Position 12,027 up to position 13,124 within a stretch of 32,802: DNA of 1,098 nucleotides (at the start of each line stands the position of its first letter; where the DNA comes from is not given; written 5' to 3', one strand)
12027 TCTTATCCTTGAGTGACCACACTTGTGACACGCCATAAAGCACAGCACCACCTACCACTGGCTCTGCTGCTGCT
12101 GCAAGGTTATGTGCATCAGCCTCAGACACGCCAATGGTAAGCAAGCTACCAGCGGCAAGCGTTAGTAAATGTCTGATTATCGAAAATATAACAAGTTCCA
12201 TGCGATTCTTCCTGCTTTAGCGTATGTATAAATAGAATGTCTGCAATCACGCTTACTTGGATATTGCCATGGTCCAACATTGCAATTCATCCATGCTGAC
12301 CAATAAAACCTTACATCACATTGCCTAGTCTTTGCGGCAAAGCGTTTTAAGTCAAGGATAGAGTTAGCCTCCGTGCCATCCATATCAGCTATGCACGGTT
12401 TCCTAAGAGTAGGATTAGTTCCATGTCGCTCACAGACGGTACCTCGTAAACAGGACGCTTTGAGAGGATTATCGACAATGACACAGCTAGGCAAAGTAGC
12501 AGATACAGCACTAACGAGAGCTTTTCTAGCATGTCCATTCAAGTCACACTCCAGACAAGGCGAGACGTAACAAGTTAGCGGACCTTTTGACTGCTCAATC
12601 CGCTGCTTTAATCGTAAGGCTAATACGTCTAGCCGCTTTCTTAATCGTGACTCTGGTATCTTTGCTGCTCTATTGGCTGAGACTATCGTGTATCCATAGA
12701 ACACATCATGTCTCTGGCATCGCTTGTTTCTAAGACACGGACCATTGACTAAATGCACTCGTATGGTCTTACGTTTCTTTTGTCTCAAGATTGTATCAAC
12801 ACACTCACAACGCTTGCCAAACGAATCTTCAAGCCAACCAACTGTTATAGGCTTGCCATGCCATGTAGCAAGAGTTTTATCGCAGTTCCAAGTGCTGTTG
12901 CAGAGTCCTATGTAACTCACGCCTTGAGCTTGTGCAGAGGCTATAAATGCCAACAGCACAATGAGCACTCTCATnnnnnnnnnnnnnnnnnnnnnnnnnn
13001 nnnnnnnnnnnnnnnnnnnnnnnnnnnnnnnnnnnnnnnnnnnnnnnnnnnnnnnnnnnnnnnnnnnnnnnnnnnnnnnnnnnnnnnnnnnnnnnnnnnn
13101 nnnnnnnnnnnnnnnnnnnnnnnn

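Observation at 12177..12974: Secreted, basic, 16-cysteine protein of unknown family inside the lysis cassette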

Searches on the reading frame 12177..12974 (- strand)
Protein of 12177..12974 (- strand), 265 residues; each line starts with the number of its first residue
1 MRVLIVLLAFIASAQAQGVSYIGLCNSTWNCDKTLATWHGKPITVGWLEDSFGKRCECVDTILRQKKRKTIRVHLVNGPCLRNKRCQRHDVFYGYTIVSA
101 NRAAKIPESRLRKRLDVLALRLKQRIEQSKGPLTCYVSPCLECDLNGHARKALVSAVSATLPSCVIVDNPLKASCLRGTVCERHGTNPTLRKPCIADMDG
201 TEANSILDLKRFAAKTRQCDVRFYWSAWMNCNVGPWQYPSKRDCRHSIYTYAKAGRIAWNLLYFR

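Call 3: search_protein_families(library=pfam, proteins=[window:12177-12974:-], max_evalue=1)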
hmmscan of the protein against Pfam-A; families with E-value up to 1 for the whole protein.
window:12177-12974:- (265 aa): 2 families
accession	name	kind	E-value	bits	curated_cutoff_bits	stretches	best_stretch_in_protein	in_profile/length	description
PF03333.19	PapB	-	0.024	15.1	29.4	1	62-106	37-80/91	Adhesin biosynthesis transcription regulatory protein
PF03506.19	Flu_C_NS1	-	0.12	12.5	27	1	185-231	42-89/167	Influenza C non-structural protein (NS1)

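Call 4: search_protein_families(library=phrogs, proteins=[window:12177-12974:-], max_evalue=0.1)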
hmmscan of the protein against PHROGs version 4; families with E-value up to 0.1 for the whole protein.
window:12177-12974:- (265 aa): 0 families

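Call 6: search_dna_similar(query=window:12177-12974:-, collection=phages, mode=protein, max_evalue=0.01, max_rows=40)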
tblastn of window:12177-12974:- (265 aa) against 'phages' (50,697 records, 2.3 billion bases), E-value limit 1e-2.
No match.

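Call 7: find_homologous_proteins(query=window:12177-12974:-, max_evalue=0.01)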
Query window:12177-12974:- (265 aa): 201 proteins with E <= 0.01 among 563 candidates; the best 120 are listed.
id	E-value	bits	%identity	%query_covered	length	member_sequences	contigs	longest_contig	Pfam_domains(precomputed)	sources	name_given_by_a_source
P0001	6.1e-163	559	91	100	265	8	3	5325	-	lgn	-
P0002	2.4e-153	527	85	100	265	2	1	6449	-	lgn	-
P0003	2.5e-153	527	83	100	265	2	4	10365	-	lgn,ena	-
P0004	7.6e-152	522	82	100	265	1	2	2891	-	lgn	-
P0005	1.4e-146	505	81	100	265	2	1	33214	-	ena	-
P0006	2.2e-146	504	80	100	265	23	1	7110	-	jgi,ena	jgi:hypothetical protein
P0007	1.0e-145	502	79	100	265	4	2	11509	-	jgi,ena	-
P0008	2.9e-145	501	82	98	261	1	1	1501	-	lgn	-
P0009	1.7e-144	498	82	94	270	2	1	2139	-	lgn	-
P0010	2.0e-143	495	80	99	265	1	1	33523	-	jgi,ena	jgi:hypothetical protein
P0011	6.6e-143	493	79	99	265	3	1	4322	-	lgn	-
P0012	3.1e-142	491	77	100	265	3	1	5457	-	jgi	jgi:hypothetical protein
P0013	1.7e-140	485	78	100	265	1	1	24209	-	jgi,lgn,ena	jgi:hypothetical protein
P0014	5.2e-139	480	76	99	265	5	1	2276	-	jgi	-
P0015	6.7e-138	476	79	93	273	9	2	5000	-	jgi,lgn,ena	jgi:hypothetical protein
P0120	1.3e-72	262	43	99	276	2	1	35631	-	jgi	jgi:hypothetical protein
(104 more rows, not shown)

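Call 11: search_solved_structures(query=A1, max_evalue=10, show_alignments=2)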
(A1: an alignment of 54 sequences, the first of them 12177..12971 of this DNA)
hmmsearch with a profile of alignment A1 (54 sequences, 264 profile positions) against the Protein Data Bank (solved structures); distinct sequences matched with E-value up to 10: 5.
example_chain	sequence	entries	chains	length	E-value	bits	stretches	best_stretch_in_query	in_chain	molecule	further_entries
1b1z_A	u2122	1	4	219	0.1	14.9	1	163-237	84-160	PROTEIN (TOXIN)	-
1uup_A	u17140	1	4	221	0.1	14.9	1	163-237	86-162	EXOTOXIN TYPE A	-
1ha5_A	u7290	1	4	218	0.13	14.6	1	163-237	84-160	STREPTOCOCCAL PYOGENIC EXOTOXIN A1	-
1l0x_B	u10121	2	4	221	0.17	14.3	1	163-237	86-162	Exotoxin type A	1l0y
1fnu_A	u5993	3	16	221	0.47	12.8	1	163-229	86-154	EXOTOXIN TYPE A PRECURSOR (ALLELE 1)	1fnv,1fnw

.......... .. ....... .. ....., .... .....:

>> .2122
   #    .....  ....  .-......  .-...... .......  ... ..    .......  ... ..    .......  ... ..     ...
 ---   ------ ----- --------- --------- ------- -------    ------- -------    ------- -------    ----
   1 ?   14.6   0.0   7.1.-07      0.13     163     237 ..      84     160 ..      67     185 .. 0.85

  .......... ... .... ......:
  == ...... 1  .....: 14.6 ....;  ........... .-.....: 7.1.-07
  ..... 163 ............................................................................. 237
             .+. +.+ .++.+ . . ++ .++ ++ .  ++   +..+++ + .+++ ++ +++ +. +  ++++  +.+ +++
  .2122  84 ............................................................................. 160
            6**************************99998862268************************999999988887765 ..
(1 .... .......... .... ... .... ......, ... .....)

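Call 18: find_encoding_contigs(protein=P0005, flank=6000, max_places=2)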
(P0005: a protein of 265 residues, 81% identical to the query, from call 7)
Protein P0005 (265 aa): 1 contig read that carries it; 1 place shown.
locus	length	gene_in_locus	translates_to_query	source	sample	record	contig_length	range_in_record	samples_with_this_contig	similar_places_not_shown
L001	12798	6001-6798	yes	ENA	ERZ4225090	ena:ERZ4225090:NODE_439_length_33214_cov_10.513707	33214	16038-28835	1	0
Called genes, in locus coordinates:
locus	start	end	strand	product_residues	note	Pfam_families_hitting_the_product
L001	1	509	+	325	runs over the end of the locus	-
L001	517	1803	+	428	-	-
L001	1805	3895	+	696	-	PF01464:SLT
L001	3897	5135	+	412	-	-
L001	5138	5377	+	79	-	PF16778:Phage_tail_APC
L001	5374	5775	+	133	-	PF18925:DUF5675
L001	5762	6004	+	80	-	-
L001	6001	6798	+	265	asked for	-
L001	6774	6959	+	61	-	PF23987:Phage_holin_10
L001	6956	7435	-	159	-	-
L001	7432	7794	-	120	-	PF08774:VRR_NUC (weak)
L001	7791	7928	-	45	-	-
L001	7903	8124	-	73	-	-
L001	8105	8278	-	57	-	-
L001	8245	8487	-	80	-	-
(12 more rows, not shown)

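Call 19: find_encoding_contigs(protein=P0120, flank=6000, max_places=2)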
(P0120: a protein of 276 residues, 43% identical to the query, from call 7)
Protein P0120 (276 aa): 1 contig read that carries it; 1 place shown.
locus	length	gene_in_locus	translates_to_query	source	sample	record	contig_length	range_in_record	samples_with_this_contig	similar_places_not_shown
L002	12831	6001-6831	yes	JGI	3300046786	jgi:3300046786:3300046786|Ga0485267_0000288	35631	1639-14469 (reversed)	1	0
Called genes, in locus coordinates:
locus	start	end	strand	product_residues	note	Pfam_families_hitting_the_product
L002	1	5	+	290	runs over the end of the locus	-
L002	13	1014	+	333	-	-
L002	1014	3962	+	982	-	PF01464:SLT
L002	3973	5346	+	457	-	PF13884:Peptidase_S74 (weak)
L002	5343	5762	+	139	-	PF18925:DUF5675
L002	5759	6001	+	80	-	-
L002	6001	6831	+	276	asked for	-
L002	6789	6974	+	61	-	PF23987:Phage_holin_10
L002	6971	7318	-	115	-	-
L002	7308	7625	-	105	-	PF24608:PDDEXK_15 (weak)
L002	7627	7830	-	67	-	-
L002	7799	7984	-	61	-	-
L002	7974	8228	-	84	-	-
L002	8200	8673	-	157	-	-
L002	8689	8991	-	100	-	-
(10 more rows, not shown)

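Call 20: predict_structure(alignment_id=A1)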
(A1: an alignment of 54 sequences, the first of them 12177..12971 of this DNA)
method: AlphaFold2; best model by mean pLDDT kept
length: 264 residues; sequences in the alignment: 54
mean_pLDDT: 93.0   pTM: 0.90
mean pLDDT of the five models: 93.0, 93.0, 92.5, 91.8, 91.5
residues with pLDDT >= 90: 231; 70-90: 18; 50-70: 8; < 50: 7
segments of 3 or more residues with pLDDT < 50: 1-3, 8-11
pLDDT, mean of each block of 10 residues (from residue 1): 48 81 96 93 95 92 97 97 96 98 98 98 97 98 98 98 97 96 93 95 92 94 96 91 96 93 73
secondary structure, 60 per line:
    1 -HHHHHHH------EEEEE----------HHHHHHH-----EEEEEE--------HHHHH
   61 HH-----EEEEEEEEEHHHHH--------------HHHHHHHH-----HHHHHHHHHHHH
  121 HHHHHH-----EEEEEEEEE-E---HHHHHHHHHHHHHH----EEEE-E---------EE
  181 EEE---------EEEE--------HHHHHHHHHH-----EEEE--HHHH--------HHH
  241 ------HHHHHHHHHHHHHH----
elements in order: H2-8 E15-19 H30-36 E42-47 H56-62 E68-76 H77-81 H96-103 H109-126 E132-140 H146-159 E164-167 E179-183 E193-196 H205-214 E220-223 H226-229 H247-260

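Call 23: fold_search(model_id=the predicted structure, library=pdb)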
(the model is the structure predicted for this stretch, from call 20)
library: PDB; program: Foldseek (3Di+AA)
matches with E <= 10: 863; with E <= 0.001: 2
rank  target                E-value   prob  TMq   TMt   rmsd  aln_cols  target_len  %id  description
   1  4u3a_B                3.7e-04  1.00  0.45  0.41   7.0       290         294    8  Crystal structure of CtCel5E (released 2015-01-14)
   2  9eu2_D                5.6e-04  0.99  0.41  0.29  10.1       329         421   11  GH29A alpha-L-fucosidase (released 2025-03-05)
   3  8bqb_B                1.1e-03  0.99  0.42  0.35   9.1       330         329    9  CjCel5C endo-glucanase bound to CB396 covalent inhibitor (released 2023-11-29)
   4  9eu2_A                1.6e-03  0.97  0.41  0.29   9.9       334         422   10  GH29A alpha-L-fucosidase (released 2025-03-05)
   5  4u3a_A                2.9e-03  0.99  0.45  0.41   6.7       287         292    8  Crystal structure of CtCel5E (released 2015-01-14)
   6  9eu2_C                3.2e-03  0.94  0.41  0.29  10.1       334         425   10  GH29A alpha-L-fucosidase (released 2025-03-05)
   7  3kzs_B                3.6e-03  0.98  0.45  0.29   7.9       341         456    9  Crystal structure of glycosyl hydrolase family 5 (NP_809925.1) from BACTEROIDES THETAIOTAOMICRON VPI-5482 at 2.10 A re (released 2010-12-29)
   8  5byw_C                4.6e-03  0.99  0.44  0.38   6.9       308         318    8  Crystal structure of engineered trifunctional CtCEL5E (released 2016-06-15)
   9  3u6w_A                5.4e-03  0.91  0.34  0.25   7.9       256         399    8  Truncated M. tuberculosis LeuA (1-425) complexed with KIV (released 2012-03-14)
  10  3hpz_A                6.1e-03  0.97  0.37  0.19   9.0       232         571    9  Crystal structure of Mycobacterium tuberculosis LeuA complexed with bromopyruvate (released 2010-05-19)
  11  3u6w_B                6.1e-03  0.94  0.34  0.25   7.3       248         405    8  Truncated M. tuberculosis LeuA (1-425) complexed with KIV (released 2012-03-14)
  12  3hps_B                6.5e-03  0.90  0.33  0.18   7.4       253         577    8  Crystal structure of Mycobacterium tuberculosis LeuA complexed with ketoisocaproate (KIC) (released 2010-05-19)
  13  3hpx_A                7.7e-03  0.98  0.37  0.26   9.0       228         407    8  Crystal structure of Mycobacterium tuberculosis LeuA active site domain 1-425 (truncation mutant delta:426-644) (released 2010-05-19)
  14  8ozu_C                8.7e-03  0.94  0.44  0.31   7.0       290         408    9  Fucosidase crystal structure (released 2024-11-20)
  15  3hps_A                9.8e-03  0.87  0.33  0.18   7.7       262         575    8  Crystal structure of Mycobacterium tuberculosis LeuA complexed with ketoisocaproate (KIC) (released 2010-05-19)
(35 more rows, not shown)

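Call 24: fold_search(model_id=the predicted structure, library=viral)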
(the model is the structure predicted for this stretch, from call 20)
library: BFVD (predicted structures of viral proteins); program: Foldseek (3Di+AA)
matches with E <= 10: 404; with E <= 0.001: 3
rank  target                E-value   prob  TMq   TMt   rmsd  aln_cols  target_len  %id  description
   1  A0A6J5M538            3.0e-17  1.00  0.83  0.50   3.6       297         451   22  Uncharacterized protein [uncultured Caudovirales phage]
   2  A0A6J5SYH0            9.2e-17  1.00  0.79  0.78   2.7       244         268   23  Uncharacterized protein [uncultured Caudovirales phage]
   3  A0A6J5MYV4            8.1e-12  1.00  0.70  0.51   4.5       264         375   24  Uncharacterized protein [uncultured Caudovirales phage]
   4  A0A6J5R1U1            8.1e-03  0.99  0.50  0.27   5.3       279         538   13  Uncharacterized protein [uncultured Caudovirales phage]
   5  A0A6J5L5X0            2.1e-02  0.69  0.33  0.34   9.2       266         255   12  Uncharacterized protein [uncultured Caudovirales phage]
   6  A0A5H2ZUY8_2          3.9e-02  0.72  0.38  0.11   7.9       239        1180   10  (no name in the UniProt tables at hand)
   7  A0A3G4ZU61            4.7e-02  0.54  0.37  0.29   7.9       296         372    8  GH18 domain-containing protein [Edafosvirus sp.]
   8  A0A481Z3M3            4.7e-02  0.44  0.31  0.31   8.3       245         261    8  AP (Apurinic) endonuclease family 2 [Pithovirus LCPAC103]
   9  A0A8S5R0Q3            4.9e-02  0.60  0.34  0.20   8.5       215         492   10  lysozyme [Siphoviridae sp. ctyvQ1]
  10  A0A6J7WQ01            4.9e-02  0.47  0.33  0.34   7.7       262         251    9  Luciferase-like domain containing protein [uncultured Caudovirales phage]
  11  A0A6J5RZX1            5.2e-02  0.23  0.30  0.30  12.0       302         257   10  Uncharacterized protein [uncultured Caudovirales phage]
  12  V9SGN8                5.9e-02  0.20  0.24  0.22   9.4       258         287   11  Putative endonuclease family 2 [Tunisvirus fontaine2]
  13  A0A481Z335            7.4e-02  0.38  0.34  0.22  11.2       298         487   10  AP (Apurinic) endonuclease family 2 [Pithovirus LCPAC101]
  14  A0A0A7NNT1            7.9e-02  0.41  0.30  0.36   8.1       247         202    8  Uncharacterized protein [Lactobacillus phage LfeInf]
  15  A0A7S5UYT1            7.9e-02  0.33  0.30  0.23  13.3       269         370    9  (no name in the UniProt tables at hand)
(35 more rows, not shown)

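Call 25: search_protein_representatives(alignment_id=A1)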
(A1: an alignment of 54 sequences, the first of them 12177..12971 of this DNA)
Query: 54 sequences, 264 profile positions. Proteins with E-value up to 0.001 (for the whole library): 870; up to 1e-10: 503; up to 1e-30: 149. The best 150 are listed.
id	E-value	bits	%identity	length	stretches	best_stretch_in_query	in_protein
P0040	4.3e-119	412.9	-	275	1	1-262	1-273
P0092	5.5e-115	399.4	-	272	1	4-262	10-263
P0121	1.2e-91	322.9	-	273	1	4-250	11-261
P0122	8.3e-89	313.6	-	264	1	3-257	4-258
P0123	6.1e-86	304.2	-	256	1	1-252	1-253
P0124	2.8e-77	275.8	-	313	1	11-251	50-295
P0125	1.6e-74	266.7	-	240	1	12-245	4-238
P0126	2.0e-74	266.5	-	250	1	1-244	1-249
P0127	4.9e-74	265.2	-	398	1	11-255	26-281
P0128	1.2e-73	263.9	-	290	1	2-246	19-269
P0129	4.6e-73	262.0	-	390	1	4-254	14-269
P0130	1.3e-68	247.4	-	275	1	3-243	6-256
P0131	1.2e-66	241.0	-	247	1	17-244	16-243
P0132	2.6e-66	239.8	-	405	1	16-249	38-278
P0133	3.7e-66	239.4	-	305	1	15-232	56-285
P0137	8.1e-64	231.7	-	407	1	6-244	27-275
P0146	3.2e-55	203.5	-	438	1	16-251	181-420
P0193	5.1e-38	147.1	-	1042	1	17-241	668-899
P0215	3.1e-34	134.7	-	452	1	18-249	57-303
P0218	4.5e-34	134.2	-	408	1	9-246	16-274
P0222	9.6e-34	133.1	-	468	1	22-256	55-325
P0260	3.5e-31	124.7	-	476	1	12-243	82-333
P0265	7.0e-31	123.7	-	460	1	10-252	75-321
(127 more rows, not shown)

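Call 26: search_protein_families(library=pfam, proteins=[P0127, P0129, P0132, P0137, P0146, P0193, P0215, P0222, P0260, P0265], max_evalue=0.01)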
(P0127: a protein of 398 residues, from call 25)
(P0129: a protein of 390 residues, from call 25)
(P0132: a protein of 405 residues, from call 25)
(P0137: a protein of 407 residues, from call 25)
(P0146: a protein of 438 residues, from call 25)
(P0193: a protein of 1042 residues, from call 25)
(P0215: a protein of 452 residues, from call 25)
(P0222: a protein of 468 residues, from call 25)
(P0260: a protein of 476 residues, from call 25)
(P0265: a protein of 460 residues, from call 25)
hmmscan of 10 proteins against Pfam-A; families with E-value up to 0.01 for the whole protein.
P0127 (398 aa): 0 families

P0129 (390 aa): 0 families

P0132 (405 aa): 0 families

P0137 (407 aa): 0 families

P0146 (438 aa): 0 families

P0193 (1042 aa): 0 families

P0215 (452 aa): 0 families

P0222 (468 aa): 0 families

P0260 (476 aa): 0 families

P0265 (460 aa): 0 families

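Call 30: search_protein_families(library=pfam, alignment_id=A2, max_evalue=1)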
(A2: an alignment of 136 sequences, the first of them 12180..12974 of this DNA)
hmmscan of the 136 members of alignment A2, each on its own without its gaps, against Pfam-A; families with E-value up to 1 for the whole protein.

A. member 1, window:12180-12974:- (265 aa): 2 families
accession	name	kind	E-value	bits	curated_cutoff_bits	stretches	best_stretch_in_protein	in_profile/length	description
PF03333.19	PapB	-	0.024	15.1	29.4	1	62-106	37-80/91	Adhesin biosynthesis transcription regulatory protein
PF03506.19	Flu_C_NS1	-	0.12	12.5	27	1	185-231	42-89/167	Influenza C non-structural protein (NS1)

B. families by the number of members that match (of 136 scanned): 34 families (the first 25 are shown)
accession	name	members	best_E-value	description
PF18309.7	PAZ_3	1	0.0052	Argonaute PAZ domain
PF22934.1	SPRTN_ZBD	1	0.0079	Spartan-like zinc binding domain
PF05823.17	Gp-FAR-1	1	0.0081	Nematode fatty acid retinoid binding protein (Gp-FAR-1)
PF07239.17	OpcA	1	0.012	Outer membrane protein OpcA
PF03333.19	PapB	1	0.024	Adhesin biosynthesis transcription regulatory protein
PF09823.15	DUF2357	1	0.03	Domain of unknown function (DUF2357)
PF06411.16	HdeA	1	0.05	HdeA/HdeB family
PF22746.1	SHOCT-like_DUF2089-C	1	0.062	SHOCT-like domain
PF06194.16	Phage_Orf51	1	0.064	Phage Conserved Open Reading Frame 51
PF11794.13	HpaB_N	1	0.078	4-hydroxyphenylacetate 3-hydroxylase N terminal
PF18414.7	zf_C2H2_10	1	0.086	C2H2 type zinc-finger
PF13800.11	Sigma_reg_N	1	0.088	Sigma factor regulator N-terminal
PF02600.21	DsbB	1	0.1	Disulfide bond formation protein DsbB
PF24382.1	DUF7538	1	0.1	Family of unknown function (DUF7538)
PF13102.12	Phage_int_SAM_5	1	0.11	Phage integrase SAM-like domain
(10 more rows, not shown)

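Call 32: search_solved_structures(query=A2, max_evalue=10)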
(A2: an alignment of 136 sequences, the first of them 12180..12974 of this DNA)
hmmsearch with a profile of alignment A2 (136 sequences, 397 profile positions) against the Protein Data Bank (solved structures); distinct sequences matched with E-value up to 10: 1.
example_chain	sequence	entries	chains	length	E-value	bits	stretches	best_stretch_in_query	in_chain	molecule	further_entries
9j61_A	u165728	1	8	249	1.8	10.5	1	134-190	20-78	Cyclodipeptide synthase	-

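Call 33: find_related_loci(query=A1, collection=genome_contigs, flank=6000)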
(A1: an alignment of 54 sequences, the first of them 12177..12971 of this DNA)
Query A1 (264 aa) in genome_contigs; peptide patterns used: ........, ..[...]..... (x = any residue, [..] = any of these).
73 stretches matched a pattern; 1 encode a relative of the query (tblastn E <= 1e-3); 1 distinct loci.
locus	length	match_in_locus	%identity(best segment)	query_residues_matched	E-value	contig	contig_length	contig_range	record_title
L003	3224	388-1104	49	15-254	7e-78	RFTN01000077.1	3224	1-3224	MAG: bacterium isolate WB4_3_0875 contig_100_76, whole genome shotgun sequence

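Call 34: find_encoding_contigs(protein=P0129, flank=6000, max_places=3)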
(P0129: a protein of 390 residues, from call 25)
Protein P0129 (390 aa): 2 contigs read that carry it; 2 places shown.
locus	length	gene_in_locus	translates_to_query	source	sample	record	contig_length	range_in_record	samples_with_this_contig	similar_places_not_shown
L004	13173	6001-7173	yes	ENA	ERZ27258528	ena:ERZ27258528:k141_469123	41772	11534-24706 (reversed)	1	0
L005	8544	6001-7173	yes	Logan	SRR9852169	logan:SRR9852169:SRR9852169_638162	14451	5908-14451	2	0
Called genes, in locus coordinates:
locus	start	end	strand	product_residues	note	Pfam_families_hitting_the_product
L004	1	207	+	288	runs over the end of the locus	-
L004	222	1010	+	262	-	-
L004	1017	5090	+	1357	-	-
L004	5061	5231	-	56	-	-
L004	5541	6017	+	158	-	PF01464:SLT, PF11860:Muramidase (faint)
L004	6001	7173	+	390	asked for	-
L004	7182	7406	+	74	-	-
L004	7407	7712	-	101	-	-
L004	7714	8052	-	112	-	PF06356:DUF1064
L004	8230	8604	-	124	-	-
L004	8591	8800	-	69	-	-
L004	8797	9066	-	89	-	-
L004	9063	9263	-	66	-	-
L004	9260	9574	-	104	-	PF04448:DUF551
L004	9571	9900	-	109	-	PF04448:DUF551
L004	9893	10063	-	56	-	-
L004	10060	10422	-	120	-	-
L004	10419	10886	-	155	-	PF24746:DUF7694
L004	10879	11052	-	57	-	-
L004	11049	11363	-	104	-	-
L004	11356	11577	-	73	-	-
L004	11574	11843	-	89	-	-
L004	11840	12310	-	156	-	-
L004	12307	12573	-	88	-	-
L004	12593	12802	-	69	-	-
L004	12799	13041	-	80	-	-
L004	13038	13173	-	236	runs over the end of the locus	-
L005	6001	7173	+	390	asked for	-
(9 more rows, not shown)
